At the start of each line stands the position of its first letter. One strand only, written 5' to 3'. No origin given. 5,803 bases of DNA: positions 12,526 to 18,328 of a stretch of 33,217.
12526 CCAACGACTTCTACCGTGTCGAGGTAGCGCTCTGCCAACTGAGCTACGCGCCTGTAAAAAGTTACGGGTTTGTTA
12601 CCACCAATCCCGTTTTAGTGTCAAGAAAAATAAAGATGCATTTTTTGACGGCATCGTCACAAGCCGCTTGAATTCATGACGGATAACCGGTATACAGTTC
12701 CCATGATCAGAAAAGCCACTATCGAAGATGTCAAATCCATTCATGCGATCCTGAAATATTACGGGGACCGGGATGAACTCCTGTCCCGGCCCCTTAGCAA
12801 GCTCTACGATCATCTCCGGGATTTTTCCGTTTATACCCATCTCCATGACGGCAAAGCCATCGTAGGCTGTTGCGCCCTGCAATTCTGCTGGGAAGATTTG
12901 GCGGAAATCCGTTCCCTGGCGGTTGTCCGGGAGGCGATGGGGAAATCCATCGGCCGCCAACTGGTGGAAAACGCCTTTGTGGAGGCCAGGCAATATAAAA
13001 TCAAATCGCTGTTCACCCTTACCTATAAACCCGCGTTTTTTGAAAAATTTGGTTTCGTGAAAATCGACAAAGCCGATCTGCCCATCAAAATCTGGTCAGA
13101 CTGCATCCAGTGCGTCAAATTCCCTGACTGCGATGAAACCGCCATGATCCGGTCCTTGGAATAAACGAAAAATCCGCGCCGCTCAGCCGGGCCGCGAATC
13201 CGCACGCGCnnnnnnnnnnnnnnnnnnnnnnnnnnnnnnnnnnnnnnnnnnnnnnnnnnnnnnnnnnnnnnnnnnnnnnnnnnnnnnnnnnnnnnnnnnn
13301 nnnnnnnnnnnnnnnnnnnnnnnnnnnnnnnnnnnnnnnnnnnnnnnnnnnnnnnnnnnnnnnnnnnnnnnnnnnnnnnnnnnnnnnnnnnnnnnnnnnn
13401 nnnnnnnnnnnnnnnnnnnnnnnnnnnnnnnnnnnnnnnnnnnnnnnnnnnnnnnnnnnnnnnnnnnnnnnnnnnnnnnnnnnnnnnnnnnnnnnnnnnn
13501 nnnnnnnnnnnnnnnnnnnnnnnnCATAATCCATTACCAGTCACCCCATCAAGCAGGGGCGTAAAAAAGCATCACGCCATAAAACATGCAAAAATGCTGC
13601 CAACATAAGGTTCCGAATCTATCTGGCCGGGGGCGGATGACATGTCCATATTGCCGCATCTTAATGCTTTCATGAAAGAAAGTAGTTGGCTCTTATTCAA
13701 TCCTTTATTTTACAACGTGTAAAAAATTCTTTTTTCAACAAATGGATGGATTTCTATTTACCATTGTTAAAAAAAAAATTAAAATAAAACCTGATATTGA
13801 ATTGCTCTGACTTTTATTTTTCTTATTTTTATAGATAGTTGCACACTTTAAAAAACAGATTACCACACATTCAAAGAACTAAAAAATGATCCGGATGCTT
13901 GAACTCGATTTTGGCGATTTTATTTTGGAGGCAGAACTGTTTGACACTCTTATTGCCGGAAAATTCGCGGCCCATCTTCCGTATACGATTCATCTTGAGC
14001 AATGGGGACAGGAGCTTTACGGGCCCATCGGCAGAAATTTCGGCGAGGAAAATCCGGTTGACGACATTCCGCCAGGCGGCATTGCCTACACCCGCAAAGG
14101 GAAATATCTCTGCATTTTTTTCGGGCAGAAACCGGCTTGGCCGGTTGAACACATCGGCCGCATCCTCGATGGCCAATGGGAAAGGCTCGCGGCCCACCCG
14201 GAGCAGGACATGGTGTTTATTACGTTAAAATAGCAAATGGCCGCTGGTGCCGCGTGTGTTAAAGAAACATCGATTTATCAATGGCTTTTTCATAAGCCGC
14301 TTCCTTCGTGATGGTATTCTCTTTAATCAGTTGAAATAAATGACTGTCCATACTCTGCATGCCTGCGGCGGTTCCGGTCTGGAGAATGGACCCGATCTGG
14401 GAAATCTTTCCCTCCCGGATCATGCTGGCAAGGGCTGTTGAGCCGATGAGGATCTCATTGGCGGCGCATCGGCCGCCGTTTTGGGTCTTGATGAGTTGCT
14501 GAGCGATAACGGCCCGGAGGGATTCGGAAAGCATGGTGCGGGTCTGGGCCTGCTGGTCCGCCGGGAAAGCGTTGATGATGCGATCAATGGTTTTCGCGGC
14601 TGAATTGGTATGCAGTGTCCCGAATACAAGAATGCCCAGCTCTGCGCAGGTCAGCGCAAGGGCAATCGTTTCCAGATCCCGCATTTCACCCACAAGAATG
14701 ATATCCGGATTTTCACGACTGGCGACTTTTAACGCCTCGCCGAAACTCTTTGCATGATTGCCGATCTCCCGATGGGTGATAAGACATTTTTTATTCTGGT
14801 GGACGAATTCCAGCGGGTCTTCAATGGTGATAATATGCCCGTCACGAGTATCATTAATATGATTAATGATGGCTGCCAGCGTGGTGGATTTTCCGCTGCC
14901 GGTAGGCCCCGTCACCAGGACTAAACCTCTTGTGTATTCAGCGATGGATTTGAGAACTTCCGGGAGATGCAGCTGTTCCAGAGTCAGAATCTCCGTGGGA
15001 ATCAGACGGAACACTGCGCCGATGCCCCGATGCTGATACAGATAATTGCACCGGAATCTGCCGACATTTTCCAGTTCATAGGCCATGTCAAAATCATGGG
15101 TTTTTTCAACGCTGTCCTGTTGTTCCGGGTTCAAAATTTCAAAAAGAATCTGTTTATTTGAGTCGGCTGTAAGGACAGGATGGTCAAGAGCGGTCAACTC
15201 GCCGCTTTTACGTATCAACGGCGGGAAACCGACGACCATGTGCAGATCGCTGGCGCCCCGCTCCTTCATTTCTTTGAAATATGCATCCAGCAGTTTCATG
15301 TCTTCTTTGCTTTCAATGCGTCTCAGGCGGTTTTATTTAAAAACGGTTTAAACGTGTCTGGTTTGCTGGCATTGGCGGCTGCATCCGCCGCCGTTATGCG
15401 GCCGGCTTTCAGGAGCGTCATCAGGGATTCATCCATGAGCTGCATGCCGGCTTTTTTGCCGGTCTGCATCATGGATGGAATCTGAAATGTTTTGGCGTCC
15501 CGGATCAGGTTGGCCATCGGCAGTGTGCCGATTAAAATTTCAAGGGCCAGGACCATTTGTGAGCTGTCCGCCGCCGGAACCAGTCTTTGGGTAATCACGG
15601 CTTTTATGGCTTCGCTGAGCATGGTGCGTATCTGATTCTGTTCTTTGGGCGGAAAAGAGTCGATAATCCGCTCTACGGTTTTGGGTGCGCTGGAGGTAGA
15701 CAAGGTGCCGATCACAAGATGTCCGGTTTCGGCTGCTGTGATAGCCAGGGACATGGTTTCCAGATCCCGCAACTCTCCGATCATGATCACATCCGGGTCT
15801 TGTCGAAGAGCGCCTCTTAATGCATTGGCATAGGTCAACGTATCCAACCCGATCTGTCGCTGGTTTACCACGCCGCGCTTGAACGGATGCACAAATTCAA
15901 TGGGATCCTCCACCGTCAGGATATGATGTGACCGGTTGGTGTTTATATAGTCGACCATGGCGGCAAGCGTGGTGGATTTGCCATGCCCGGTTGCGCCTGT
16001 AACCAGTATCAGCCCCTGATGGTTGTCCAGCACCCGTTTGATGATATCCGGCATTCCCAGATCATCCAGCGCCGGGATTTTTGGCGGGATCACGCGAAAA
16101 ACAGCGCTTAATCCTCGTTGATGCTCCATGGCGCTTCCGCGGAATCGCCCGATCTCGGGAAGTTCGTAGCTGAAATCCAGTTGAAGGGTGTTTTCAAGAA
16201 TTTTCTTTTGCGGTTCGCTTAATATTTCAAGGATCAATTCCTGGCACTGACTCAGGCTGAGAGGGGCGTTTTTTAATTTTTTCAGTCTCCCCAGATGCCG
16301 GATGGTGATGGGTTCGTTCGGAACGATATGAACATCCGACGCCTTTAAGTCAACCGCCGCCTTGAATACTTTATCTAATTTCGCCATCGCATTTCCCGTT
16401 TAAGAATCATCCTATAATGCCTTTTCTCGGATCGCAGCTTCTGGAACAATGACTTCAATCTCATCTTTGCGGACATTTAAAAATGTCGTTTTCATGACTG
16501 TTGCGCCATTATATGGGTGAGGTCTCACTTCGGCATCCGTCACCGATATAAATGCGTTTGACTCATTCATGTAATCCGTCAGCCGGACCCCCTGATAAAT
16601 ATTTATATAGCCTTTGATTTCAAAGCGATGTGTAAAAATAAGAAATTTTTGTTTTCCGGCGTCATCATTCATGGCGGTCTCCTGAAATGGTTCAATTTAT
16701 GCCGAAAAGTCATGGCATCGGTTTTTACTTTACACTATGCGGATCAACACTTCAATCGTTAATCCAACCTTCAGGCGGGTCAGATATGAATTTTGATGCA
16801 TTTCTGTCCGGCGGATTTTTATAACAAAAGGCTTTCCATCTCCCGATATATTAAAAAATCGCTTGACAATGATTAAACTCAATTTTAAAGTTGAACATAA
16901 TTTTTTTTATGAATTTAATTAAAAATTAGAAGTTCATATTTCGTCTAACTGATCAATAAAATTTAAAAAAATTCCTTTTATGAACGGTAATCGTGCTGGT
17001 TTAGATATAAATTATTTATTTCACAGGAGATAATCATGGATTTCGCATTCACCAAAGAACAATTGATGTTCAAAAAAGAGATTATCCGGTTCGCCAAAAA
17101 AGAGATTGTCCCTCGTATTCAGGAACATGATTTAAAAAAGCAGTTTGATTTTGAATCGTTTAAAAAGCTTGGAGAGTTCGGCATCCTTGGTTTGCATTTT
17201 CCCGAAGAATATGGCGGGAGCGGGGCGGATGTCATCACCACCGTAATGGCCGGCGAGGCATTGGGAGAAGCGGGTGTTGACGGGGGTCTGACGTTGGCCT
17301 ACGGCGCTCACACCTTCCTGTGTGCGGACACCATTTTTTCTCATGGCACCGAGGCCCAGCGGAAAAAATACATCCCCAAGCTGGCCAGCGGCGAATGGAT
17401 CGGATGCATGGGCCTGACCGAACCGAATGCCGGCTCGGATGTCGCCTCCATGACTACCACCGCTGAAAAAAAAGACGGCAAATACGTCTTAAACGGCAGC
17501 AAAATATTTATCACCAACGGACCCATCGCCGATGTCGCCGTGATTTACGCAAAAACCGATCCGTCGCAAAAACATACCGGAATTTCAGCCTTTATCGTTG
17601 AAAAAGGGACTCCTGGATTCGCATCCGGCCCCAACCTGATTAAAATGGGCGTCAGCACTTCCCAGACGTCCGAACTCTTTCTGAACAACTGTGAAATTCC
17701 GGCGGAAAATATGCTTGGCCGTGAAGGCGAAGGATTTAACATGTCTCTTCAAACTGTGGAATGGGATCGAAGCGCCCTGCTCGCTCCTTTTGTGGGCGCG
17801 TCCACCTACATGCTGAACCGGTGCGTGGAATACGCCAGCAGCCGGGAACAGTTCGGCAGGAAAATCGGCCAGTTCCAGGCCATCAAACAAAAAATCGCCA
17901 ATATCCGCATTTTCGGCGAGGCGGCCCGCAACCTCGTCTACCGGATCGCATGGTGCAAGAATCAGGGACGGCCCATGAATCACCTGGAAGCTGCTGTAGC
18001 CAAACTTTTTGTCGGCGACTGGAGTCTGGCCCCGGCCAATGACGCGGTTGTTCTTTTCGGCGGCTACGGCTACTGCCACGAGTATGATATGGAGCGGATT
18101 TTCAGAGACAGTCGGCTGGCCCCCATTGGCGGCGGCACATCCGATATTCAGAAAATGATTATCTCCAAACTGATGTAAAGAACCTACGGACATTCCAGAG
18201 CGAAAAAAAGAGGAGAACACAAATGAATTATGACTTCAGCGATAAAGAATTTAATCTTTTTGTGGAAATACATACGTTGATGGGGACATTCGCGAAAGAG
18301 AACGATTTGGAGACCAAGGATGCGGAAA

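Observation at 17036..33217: Locus-level hypothesis: a C-C lyase pathway like steroid side-chain cleavage, for a bulky lipid-CoA, in an anaerobe-like genome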

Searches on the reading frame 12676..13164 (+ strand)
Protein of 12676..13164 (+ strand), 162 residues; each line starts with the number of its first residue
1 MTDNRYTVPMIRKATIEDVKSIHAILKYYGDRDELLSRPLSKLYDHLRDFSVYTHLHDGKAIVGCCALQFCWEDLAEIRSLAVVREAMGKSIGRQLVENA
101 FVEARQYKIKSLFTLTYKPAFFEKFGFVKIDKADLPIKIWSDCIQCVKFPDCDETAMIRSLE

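Call 5: search_protein_families(library=pfam, proteins=[window:12676-13164:+])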
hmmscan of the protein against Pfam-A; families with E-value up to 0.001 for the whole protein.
window:12676-13164:+ (162 aa): 3 families
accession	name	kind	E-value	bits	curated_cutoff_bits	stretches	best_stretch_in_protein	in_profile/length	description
PF13508.13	Acetyltransf_7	-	8.9e-11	42.5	27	1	57-128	9-83/84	Acetyltransferase (GNAT) domain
PF00583.31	Acetyltransf_1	-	2.6e-10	41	20.7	1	45-127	25-116/116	Acetyltransferase (GNAT) family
PF13673.13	Acetyltransf_10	-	9.2e-05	22.9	23.6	1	57-132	37-112/128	Acetyltransferase (GNAT) domain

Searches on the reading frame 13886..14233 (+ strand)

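Call 67: search_protein_families(library=pfam, proteins=[window:13886-14233:+])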
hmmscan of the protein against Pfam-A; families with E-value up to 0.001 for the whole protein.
window:13886-14233:+ (115 aa): 2 families
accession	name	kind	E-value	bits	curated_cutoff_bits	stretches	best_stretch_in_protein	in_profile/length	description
PF04126.18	Cyclophil_like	-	1.8e-25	89.5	27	1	4-112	2-119/120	Cyclophilin-like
PF18050.6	Cyclophil_like2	-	3.3e-10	40.4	22.7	1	8-95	2-95/115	Cyclophilin-like family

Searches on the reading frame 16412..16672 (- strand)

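Call 5: search_protein_families(library=pfam, proteins=[window:16412-16672:-])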
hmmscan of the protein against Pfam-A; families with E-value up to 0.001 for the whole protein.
window:16412-16672:- (86 aa): 1 family
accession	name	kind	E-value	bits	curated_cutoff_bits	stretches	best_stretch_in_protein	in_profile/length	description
PF20660.2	DUF6812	-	1.3e-14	54.3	27.1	1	19-72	2-53/53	Family of unknown function (DUF6812)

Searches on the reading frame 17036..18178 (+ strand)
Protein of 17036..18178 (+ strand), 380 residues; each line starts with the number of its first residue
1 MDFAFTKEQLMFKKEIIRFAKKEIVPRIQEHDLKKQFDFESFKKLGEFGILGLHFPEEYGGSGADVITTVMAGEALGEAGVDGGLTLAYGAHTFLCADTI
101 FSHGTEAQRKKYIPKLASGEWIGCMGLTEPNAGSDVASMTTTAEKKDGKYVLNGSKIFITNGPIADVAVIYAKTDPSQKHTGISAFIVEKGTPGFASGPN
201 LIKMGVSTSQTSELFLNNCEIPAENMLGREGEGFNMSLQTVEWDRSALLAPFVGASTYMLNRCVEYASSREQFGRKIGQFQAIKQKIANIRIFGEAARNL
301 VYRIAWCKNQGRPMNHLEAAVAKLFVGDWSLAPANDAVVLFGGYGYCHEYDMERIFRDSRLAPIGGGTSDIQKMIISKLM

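Call 3: search_protein_families(library=pfam, proteins=[window:17036-18178:+])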
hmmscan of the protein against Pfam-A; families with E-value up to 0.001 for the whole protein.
window:17036-18178:+ (380 aa): 4 families
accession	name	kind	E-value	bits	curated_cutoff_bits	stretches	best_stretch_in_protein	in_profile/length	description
PF00441.29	Acyl-CoA_dh_1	-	3.2e-36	125.2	22.4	1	231-378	1-147/150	Acyl-CoA dehydrogenase, C-terminal domain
PF02771.21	Acyl-CoA_dh_N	-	2e-32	112.3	22.9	1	6-120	1-113/113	Acyl-CoA dehydrogenase, N-terminal domain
PF02770.24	Acyl-CoA_dh_M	-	1.4e-28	99.3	33.3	1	124-219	1-97/97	Acyl-CoA dehydrogenase, middle domain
PF08028.16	Acyl-CoA_dh_2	-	4e-13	50.2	22.7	1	250-360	5-124/134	Acyl-CoA dehydrogenase, C-terminal domain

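Call 7: search_protein_families(library=ncbifam, proteins=[window:17036-18178:+], max_evalue=0.00001)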
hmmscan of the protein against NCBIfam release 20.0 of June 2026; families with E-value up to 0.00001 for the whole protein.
window:17036-18178:+ (380 aa): 22 families
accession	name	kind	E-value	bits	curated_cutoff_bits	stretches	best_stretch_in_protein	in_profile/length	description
NF042972.1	AcrlCoAredClosAcrC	equivalog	4.2e-102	341.6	640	1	1-378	1-374/378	acryloyl-CoA reductase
NF053553.1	prodigi_MBC_PigA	equivalog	1.7e-101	340.1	500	1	1-379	1-378/381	prodigiosin MBC biosynthesis dehydrogenase PigA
NF045552.1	GlutCoADH_Des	equivalog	3e-94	316.4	470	1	1-377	1-376/387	glutaryl-CoA dehydrogenase Acd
NF058590.1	AcCoDHFadEBacil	equivalog_domain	6.2e-90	302.4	600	2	5-306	21-318/586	acyl-CoA dehydrogenase FadE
NF045652.1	ProlPCPDhRedW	equivalog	4.2e-88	295.7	650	1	12-378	7-371/376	L-prolyl-[peptidyl-carrier protein] dehydrogenase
NF043006.1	CyhCrbnylCoADH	equivalog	1.4e-72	244.8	650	1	8-378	7-373/380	cyclohexane-1-carbonyl-CoA dehydrogenase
NF008997.0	PRK12341.1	equivalog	6.7e-70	236.1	537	1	1-372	1-368/382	acyl-CoA dehydrogenase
NF042439.1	SulpropCoADesulf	equivalog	4.6e-65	219.8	600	1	16-377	4-367/379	3-sulfinopropanoyl-CoA desulfinase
NF002885.1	PRK03354.1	equivalog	1.1e-59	202.4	540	1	1-378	1-371/378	crotonobetainyl-CoA dehydrogenase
TIGR03207.1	cyc_hxne_CoA_dh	equivalog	1.8e-55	188.2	575.35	1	8-378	4-369/372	cyclohexanecarboxyl-CoA dehydrogenase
NF052270.1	Staph_DH_FadE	equivalog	8e-44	150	600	1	6-378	22-391/400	acyl-CoA dehydrogenase FadE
TIGR03204.1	pimC_large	equivalog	2.4e-37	128.8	623.85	1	2-295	1-292/395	pimeloyl-CoA dehydrogenase large subunit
TIGR03203.1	pimD_small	equivalog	3.2e-34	118.7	652.7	1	38-361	39-357/378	pimeloyl-CoA dehydrogenase small subunit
NF007000.1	PRK09463.1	subfamily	2.7e-27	95.5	600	1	37-347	74-399/726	acyl-CoA dehydrogenase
NF049984.1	Rv1679_FadE16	equivalog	3.8e-25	88.9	600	1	29-371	17-356/371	Rv1679 family acyl-CoA dehydrogenase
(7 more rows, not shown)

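Call 88: search_solved_structures(query=window:17036-18178:+, max_evalue=1e-60, show_alignments=1)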
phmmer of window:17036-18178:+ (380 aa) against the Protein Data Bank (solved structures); distinct sequences matched with E-value up to 1e-60: 45.
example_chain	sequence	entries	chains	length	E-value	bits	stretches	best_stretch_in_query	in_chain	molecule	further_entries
4l1f_A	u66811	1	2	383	4.3e-99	335.3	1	1-378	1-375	Acyl-CoA dehydrogenase domain protein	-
5lnx_A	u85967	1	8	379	2.9e-97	329.3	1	5-379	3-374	Acyl-CoA dehydrogenase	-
5ol2_C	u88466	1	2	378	1.5e-94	320.3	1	6-377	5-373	Acyl-CoA dehydrogenase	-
1buc_A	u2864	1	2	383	1.9e-92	313.5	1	1-376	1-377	BUTYRYL-COA DEHYDROGENASE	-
4irn_A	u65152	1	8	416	3.3e-91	309.4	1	2-379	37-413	Prolyl-ACP dehydrogenase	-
4o5m_A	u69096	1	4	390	3.7e-88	299.3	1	2-378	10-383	Isovaleryl-CoA dehydrogenase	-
4kto_A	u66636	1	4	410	7.3e-88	298.4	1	2-378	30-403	isovaleryl-CoA dehydrogenase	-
1ivh_A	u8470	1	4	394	1e-85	291.3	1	6-378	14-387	ISOVALERYL-COA DEHYDROGENASE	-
8sgr_A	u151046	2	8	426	1.3e-85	290.9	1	6-378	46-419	Isovaleryl-CoA dehydrogenase, mitochondrial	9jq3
9jq4_A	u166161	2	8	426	4.8e-85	289.1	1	6-378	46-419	Isovaleryl-CoA dehydrogenase, mitochondrial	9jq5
9w60_A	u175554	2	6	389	7.9e-85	288.4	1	1-378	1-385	Butyryl CoA dehydrogenase apo protein | Butyryl CoA Dehydrogenase with FAD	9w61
4m9a_A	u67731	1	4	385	7.2e-79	268.8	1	1-378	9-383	Acyl-CoA dehydrogenase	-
3mpi_A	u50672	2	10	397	7.9e-79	268.6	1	1-377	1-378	Glutaryl-CoA dehydrogenase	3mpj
1ws9_A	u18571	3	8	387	3.9e-78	266.3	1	18-378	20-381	acyl-CoA dehydrogenase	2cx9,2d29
6cxt_B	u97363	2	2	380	1.3e-77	264.6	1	1-377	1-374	Butyryl-CoA dehydrogenase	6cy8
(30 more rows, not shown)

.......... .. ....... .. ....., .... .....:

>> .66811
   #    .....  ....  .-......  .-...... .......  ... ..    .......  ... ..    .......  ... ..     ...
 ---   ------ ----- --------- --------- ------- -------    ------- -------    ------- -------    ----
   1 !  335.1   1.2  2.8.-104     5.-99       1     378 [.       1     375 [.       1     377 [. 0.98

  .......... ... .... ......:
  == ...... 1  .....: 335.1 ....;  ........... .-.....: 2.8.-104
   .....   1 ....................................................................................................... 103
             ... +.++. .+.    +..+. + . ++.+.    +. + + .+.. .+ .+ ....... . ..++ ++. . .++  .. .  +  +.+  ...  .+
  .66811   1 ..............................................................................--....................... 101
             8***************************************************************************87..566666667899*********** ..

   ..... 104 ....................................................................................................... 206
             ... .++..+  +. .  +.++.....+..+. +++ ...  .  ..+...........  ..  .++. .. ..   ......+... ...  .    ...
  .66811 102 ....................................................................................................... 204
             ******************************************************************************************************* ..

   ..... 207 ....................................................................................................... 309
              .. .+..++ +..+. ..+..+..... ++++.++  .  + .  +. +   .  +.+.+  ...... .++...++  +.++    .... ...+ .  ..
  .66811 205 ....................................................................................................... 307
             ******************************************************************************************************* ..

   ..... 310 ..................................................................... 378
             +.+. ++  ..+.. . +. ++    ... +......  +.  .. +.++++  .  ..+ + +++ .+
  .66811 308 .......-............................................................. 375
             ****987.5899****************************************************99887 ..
